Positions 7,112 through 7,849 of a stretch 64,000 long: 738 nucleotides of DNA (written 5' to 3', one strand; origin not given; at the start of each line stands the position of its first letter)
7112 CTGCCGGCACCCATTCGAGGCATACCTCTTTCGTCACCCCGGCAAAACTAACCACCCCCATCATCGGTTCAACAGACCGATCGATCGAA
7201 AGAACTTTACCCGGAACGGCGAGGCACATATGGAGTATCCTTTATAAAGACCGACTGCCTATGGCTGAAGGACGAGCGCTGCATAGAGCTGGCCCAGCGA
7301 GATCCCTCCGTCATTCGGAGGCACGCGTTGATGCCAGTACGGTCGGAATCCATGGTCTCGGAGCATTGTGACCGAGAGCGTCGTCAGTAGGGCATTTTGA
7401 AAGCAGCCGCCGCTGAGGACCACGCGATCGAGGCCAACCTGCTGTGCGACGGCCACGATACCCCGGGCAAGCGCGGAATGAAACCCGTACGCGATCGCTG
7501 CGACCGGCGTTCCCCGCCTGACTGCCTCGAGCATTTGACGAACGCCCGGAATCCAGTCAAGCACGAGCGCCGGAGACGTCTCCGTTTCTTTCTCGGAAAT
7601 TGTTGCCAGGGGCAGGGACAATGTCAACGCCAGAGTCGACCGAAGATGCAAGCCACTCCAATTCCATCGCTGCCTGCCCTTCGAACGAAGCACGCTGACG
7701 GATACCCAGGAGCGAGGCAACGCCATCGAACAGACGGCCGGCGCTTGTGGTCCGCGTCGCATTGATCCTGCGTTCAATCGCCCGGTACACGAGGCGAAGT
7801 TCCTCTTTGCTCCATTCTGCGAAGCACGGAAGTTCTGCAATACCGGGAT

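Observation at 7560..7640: hypF reading frame is broken near its C-terminus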

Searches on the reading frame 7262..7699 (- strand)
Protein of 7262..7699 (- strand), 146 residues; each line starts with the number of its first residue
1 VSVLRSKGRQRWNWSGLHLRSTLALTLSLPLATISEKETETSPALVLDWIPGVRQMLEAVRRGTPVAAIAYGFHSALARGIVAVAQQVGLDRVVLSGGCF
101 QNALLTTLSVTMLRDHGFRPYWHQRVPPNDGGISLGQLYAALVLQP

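Call 6: search_protein_families(library=pfam, proteins=[window:7262-7699:-])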
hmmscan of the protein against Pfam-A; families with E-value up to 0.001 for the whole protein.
window:7262-7699:- (146 aa): 2 families
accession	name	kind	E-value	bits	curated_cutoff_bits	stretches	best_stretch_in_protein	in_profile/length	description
PF22521.2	HypF_C_2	-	3.6e-27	96.1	27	1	42-137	143-241/241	Carbamoyltransferase, Kae1-like Domain, second subdomain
PF01869.26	BcrAD_BadFG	-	0.00099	19.1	31.5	0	58-108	187-240/271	BadF/BadG/BcrA/BcrD ATPase family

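Call 7: search_protein_families(library=ncbifam, proteins=[window:7262-7699:-])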
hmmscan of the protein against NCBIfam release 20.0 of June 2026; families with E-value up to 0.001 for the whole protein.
window:7262-7699:- (146 aa): 1 family
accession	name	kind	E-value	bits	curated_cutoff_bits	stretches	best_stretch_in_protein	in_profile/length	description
TIGR00143.1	hypF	equivalog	2.7e-16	58.9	466.1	1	54-141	649-740/741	carbamoyltransferase HypF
